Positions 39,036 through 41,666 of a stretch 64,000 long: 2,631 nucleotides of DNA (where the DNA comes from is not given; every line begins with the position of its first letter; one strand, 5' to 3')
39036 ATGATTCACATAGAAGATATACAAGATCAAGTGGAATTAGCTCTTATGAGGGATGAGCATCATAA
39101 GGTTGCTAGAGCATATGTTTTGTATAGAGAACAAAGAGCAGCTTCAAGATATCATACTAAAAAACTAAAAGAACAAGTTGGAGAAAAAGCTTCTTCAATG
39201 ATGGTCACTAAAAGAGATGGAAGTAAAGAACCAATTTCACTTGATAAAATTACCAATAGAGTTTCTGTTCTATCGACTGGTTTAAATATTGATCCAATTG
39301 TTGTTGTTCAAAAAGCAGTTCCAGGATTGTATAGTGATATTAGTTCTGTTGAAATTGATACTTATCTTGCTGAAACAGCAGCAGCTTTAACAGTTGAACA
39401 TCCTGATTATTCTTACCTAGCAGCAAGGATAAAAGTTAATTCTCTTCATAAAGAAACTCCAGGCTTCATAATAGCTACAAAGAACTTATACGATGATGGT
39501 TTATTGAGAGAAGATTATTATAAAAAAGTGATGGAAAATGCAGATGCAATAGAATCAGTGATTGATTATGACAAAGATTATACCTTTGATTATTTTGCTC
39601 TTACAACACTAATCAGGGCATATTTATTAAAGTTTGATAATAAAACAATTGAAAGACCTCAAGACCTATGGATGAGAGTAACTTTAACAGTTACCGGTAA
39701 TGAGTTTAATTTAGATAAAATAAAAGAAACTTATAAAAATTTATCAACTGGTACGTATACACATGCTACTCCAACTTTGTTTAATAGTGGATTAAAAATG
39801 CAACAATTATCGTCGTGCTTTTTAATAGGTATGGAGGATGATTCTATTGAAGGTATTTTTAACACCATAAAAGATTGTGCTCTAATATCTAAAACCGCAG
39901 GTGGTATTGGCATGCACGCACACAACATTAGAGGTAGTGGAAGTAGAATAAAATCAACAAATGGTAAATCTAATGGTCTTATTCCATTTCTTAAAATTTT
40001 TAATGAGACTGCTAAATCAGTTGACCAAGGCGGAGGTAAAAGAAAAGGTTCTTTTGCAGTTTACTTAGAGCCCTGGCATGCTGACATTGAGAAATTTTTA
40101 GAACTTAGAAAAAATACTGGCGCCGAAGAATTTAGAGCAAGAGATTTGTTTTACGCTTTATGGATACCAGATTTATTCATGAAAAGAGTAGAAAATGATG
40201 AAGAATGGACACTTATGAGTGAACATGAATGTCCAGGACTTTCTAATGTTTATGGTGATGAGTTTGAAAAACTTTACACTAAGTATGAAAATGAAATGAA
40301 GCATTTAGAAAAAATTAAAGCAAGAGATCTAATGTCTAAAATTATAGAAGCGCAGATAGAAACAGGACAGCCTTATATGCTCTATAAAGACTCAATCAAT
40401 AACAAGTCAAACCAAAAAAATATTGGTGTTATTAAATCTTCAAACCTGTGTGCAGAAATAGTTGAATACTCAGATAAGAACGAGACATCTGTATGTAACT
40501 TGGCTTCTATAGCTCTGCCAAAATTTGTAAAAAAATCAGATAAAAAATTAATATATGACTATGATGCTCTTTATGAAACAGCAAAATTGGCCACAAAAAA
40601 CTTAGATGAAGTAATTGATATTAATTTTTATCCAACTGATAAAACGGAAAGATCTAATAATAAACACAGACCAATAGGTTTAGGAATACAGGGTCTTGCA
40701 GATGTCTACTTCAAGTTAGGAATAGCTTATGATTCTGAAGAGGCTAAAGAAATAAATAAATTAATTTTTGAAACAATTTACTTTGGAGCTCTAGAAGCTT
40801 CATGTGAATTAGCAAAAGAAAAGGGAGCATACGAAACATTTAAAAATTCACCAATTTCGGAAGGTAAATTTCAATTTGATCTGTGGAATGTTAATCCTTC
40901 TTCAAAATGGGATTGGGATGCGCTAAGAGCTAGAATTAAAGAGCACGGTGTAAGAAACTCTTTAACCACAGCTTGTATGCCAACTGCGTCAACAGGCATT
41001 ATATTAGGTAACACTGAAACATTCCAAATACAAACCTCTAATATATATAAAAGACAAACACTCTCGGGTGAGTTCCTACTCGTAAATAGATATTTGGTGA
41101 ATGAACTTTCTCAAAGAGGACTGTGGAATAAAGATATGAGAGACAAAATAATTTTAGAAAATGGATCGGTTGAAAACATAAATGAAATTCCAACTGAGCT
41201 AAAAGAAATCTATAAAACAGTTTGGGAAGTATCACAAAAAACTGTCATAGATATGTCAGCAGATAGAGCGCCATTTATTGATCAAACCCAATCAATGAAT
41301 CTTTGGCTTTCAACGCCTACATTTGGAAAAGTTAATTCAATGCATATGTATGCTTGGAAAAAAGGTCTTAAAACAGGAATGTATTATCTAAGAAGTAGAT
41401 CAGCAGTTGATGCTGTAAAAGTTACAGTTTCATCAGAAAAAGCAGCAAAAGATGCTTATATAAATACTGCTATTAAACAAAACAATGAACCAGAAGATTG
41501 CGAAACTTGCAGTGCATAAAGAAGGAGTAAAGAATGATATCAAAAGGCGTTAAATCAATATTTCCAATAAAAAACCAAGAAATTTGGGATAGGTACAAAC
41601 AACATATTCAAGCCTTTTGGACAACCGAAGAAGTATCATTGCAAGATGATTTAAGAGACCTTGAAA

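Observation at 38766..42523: Eukaryote-like class Ia RNR with an extra N-terminal ATP-cone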

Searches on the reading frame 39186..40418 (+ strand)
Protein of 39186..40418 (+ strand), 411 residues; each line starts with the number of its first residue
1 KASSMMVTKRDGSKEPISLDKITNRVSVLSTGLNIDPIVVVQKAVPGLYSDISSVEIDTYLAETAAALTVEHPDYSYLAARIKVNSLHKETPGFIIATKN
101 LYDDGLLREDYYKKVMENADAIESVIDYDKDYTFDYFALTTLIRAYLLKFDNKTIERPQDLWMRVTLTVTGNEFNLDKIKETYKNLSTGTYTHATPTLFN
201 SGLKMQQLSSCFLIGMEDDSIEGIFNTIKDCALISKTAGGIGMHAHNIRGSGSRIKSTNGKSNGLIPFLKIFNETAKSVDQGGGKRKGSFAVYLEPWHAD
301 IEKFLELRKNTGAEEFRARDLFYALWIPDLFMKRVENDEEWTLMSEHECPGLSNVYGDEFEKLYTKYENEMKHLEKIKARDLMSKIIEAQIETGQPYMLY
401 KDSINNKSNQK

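Call 53: search_solved_structures(query=window:39186-40418:+, max_evalue=1e-30, show_alignments=2)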
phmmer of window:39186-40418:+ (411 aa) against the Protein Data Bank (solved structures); distinct sequences matched with E-value up to 1e-30: 24.
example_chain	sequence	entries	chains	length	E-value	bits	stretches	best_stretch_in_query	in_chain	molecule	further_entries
5d1y_A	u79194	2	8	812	7.9e-141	472.9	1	2-410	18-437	Ribonucleoside-diphosphate reductase large subunit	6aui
3hnc_A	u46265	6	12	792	4.2e-140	470.5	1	5-410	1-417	Ribonucleoside-diphosphate reductase large subunit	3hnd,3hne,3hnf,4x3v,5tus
1zyz_A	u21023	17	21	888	4.8e-139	467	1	5-411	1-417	Ribonucleoside-diphosphate reductase large chain 1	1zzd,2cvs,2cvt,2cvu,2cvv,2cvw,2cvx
3s8a_A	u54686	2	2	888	3.3e-138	464.2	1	5-411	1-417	Ribonucleoside-diphosphate reductase large chain 1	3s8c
3tb9_A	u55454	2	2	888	3.3e-138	464.2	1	5-411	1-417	Ribonucleoside-diphosphate reductase large chain 1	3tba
2wgh_A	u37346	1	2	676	8.3e-116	390.5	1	77-410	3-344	RIBONUCLEOSIDE-DIPHOSPHATE REDUCTASE LARGE SUBUNIT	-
6l3r_A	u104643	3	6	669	8.8e-116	390.4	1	77-410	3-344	Ribonucleoside-diphosphate reductase large subunit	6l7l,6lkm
5im3_A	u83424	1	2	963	3.5e-83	283.1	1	4-410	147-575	Ribonucleoside-diphosphate reductase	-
7agj_A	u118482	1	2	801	1.6e-65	224.9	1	4-346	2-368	Ribonucleoside-diphosphate reductase subunit alpha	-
7mdi_A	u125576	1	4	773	2.9e-49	171.4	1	4-406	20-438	Ribonucleoside-diphosphate reductase subunit alpha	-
8vhp_A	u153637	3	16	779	6.6e-48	166.9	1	4-406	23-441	Ribonucleoside-diphosphate reductase 1 subunit alpha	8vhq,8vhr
4r1r_A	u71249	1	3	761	1.2e-47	166.1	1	4-406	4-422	RIBONUCLEOTIDE REDUCTASE R1 PROTEIN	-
1r1r_A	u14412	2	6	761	1.6e-47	165.7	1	4-406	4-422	RIBONUCLEOTIDE REDUCTASE R1 PROTEIN | RIBONUCLEOSIDE-DIPHOSPHATE REDUCTASE 1 SUBUNIT ALPHA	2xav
1rlr_A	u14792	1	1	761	1.6e-47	165.7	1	4-406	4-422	RIBONUCLEOTIDE REDUCTASE PROTEIN R1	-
2xaw_A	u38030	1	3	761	1.6e-47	165.7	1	4-406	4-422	RIBONUCLEOSIDE-DIPHOSPHATE REDUCTASE 1 SUBUNIT ALPHA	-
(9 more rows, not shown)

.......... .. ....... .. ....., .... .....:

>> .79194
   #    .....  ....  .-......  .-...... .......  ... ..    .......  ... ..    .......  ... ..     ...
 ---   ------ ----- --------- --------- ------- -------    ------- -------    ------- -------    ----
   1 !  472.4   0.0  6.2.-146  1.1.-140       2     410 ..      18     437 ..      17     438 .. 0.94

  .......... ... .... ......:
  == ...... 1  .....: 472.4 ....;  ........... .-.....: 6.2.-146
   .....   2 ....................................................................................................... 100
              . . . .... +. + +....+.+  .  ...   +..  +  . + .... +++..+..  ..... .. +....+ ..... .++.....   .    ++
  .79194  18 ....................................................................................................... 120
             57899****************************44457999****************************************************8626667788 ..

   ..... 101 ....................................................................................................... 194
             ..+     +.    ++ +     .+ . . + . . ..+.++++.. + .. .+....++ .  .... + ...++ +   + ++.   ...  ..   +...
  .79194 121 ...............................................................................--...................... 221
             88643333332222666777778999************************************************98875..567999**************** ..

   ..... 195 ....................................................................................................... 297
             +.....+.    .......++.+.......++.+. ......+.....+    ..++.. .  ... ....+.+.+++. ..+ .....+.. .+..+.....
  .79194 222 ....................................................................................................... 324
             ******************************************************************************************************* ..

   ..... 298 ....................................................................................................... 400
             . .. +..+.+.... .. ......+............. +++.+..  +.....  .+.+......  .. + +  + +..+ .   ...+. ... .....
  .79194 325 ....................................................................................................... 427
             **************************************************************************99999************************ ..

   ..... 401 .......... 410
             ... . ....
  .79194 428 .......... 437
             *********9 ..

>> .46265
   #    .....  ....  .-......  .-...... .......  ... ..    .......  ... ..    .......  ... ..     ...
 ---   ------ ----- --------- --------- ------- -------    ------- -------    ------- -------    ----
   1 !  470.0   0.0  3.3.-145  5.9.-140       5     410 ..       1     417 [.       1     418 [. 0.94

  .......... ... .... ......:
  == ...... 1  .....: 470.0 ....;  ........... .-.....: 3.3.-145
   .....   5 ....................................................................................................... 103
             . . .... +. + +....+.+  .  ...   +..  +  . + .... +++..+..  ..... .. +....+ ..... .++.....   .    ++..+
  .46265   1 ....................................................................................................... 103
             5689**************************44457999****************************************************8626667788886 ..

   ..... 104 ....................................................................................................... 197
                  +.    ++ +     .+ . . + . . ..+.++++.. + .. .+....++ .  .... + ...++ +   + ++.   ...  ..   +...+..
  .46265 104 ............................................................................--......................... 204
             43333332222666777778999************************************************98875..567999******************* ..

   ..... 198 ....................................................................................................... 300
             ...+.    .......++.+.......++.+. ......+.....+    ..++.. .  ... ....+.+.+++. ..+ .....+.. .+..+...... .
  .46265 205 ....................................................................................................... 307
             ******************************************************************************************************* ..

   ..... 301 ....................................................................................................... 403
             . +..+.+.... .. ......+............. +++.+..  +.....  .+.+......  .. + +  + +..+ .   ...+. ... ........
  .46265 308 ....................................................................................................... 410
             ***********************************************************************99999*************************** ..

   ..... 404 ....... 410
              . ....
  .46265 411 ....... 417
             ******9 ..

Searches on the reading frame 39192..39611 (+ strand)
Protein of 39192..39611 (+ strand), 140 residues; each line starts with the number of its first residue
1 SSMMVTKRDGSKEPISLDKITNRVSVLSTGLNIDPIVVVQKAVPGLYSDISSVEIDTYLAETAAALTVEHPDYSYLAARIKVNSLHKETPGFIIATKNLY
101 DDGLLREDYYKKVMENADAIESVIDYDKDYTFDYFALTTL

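Call 24: search_solved_structures(query=window:39192-39611:+, max_evalue=10, show_alignments=5)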
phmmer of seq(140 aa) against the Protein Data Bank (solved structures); distinct sequences matched with E-value up to 10: 65 (the best 60 are shown).
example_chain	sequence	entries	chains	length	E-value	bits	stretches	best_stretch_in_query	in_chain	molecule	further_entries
5d1y_A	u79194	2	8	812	6.4e-28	100.5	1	2-140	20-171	Ribonucleoside-diphosphate reductase large subunit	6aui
3hnc_A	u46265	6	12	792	1.6e-27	99.3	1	3-140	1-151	Ribonucleoside-diphosphate reductase large subunit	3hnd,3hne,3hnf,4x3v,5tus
3tb9_A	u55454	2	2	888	2.8e-27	98.4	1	3-140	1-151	Ribonucleoside-diphosphate reductase large chain 1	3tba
3s8a_A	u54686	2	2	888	2.8e-27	98.4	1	3-140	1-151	Ribonucleoside-diphosphate reductase large chain 1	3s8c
1zyz_A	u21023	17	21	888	2.8e-27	98.4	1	3-140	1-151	Ribonucleoside-diphosphate reductase large chain 1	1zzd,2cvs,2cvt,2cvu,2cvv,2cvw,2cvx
8vhp_A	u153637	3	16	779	4.8e-11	46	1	2-138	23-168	Ribonucleoside-diphosphate reductase 1 subunit alpha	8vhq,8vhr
2xaz_A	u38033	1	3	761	6.7e-11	45.5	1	2-138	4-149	RIBONUCLEOSIDE-DIPHOSPHATE REDUCTASE 1 SUBUNIT ALPHA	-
2xay_A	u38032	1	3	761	6.7e-11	45.5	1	2-138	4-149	RIBONUCLEOSIDE-DIPHOSPHATE REDUCTASE 1 SUBUNIT ALPHA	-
5r1r_A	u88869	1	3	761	6.7e-11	45.5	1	2-138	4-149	RIBONUCLEOTIDE REDUCTASE R1 PROTEIN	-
4r1r_A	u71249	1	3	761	6.7e-11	45.5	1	2-138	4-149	RIBONUCLEOTIDE REDUCTASE R1 PROTEIN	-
7r1r_A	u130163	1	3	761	6.7e-11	45.5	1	2-138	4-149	RIBONUCLEOTIDE REDUCTASE R1 PROTEIN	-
2r1r_A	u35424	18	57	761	6.7e-11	45.5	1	2-138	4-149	RIBONUCLEOTIDE REDUCTASE R1 PROTEIN | RIBONUCLEOSIDE-DIPHOSPHATE REDUCTASE 1 SUBUNIT ALPHA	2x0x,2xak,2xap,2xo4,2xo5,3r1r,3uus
6r1r_A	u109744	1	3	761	6.7e-11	45.5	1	2-138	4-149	RIBONUCLEOTIDE REDUCTASE R1 PROTEIN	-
2xax_A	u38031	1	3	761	6.7e-11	45.5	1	2-138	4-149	RIBONUCLEOSIDE-DIPHOSPHATE REDUCTASE 1 SUBUNIT ALPHA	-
2xaw_A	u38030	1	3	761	6.7e-11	45.5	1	2-138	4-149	RIBONUCLEOSIDE-DIPHOSPHATE REDUCTASE 1 SUBUNIT ALPHA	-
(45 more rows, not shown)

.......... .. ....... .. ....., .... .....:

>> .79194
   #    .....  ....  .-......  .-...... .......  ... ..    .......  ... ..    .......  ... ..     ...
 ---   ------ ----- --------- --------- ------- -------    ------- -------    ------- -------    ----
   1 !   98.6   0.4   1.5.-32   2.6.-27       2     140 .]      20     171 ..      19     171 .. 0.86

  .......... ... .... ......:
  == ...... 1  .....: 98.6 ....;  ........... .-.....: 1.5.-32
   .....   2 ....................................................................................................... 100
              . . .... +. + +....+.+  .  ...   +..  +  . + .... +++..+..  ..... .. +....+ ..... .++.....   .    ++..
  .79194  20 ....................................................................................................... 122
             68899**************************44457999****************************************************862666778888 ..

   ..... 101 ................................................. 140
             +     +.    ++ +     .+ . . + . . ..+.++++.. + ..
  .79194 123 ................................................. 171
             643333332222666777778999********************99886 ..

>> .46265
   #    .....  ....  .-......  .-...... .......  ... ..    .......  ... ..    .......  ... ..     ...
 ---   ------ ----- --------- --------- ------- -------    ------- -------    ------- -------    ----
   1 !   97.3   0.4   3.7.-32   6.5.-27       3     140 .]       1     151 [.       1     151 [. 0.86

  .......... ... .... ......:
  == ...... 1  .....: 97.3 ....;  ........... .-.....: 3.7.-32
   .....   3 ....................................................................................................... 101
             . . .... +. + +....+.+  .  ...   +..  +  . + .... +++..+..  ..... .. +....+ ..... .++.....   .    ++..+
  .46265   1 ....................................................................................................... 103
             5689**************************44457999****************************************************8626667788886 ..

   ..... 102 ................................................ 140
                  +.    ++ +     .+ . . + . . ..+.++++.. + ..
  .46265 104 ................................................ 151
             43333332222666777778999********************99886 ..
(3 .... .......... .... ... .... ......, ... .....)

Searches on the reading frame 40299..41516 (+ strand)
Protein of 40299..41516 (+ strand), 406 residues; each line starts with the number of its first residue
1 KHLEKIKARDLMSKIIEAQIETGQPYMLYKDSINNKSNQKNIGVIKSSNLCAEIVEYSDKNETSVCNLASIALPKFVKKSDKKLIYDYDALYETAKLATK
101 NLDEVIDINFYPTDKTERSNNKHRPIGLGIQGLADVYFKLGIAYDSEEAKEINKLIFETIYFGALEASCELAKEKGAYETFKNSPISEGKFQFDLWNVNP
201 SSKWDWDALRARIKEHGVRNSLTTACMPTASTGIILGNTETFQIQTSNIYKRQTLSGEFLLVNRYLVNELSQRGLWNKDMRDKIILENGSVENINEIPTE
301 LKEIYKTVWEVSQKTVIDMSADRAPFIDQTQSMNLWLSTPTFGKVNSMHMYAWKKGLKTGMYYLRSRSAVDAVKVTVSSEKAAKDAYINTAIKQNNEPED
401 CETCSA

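Call 54: search_solved_structures(query=window:40299-41516:+, max_evalue=1e-30, show_alignments=2)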
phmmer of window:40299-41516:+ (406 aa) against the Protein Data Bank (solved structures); distinct sequences matched with E-value up to 1e-30: 12.
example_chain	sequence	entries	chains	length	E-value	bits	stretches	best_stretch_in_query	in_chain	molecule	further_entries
3s8a_A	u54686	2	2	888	5.5e-145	486.3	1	5-391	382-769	Ribonucleoside-diphosphate reductase large chain 1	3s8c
1zyz_A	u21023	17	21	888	5.5e-145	486.3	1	5-391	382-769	Ribonucleoside-diphosphate reductase large chain 1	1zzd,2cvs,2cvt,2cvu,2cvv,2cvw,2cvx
3tb9_A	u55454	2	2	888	5.5e-145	486.3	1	5-391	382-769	Ribonucleoside-diphosphate reductase large chain 1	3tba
3hnc_A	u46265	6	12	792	2.4e-144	484.2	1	5-385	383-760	Ribonucleoside-diphosphate reductase large subunit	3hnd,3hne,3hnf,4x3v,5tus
5d1y_A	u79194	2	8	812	2.6e-144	484.1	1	5-385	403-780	Ribonucleoside-diphosphate reductase large subunit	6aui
2wgh_A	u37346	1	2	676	2.2e-141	474.4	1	5-368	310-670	RIBONUCLEOSIDE-DIPHOSPHATE REDUCTASE LARGE SUBUNIT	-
6l3r_A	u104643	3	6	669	7.1e-141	472.7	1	5-367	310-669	Ribonucleoside-diphosphate reductase large subunit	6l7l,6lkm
5im3_A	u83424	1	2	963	2.3e-76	260.4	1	5-381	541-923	Ribonucleoside-diphosphate reductase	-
7agj_A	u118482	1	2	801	1.1e-44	156.1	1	4-257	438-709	Ribonucleoside-diphosphate reductase subunit alpha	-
6dqw_A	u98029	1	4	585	5.6e-37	130.8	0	213-371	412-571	Ribonucleoside-diphosphate reductase, alpha chain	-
6dqx_A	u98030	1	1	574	8.3e-37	130.2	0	213-371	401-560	Ribonucleoside-diphosphate reductase, alpha chain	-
7rw6_A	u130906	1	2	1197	5.5e-33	117.6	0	124-373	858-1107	Maltose/maltodextrin-binding periplasmic protein,Ribonucleoside-diphosphate reductase larg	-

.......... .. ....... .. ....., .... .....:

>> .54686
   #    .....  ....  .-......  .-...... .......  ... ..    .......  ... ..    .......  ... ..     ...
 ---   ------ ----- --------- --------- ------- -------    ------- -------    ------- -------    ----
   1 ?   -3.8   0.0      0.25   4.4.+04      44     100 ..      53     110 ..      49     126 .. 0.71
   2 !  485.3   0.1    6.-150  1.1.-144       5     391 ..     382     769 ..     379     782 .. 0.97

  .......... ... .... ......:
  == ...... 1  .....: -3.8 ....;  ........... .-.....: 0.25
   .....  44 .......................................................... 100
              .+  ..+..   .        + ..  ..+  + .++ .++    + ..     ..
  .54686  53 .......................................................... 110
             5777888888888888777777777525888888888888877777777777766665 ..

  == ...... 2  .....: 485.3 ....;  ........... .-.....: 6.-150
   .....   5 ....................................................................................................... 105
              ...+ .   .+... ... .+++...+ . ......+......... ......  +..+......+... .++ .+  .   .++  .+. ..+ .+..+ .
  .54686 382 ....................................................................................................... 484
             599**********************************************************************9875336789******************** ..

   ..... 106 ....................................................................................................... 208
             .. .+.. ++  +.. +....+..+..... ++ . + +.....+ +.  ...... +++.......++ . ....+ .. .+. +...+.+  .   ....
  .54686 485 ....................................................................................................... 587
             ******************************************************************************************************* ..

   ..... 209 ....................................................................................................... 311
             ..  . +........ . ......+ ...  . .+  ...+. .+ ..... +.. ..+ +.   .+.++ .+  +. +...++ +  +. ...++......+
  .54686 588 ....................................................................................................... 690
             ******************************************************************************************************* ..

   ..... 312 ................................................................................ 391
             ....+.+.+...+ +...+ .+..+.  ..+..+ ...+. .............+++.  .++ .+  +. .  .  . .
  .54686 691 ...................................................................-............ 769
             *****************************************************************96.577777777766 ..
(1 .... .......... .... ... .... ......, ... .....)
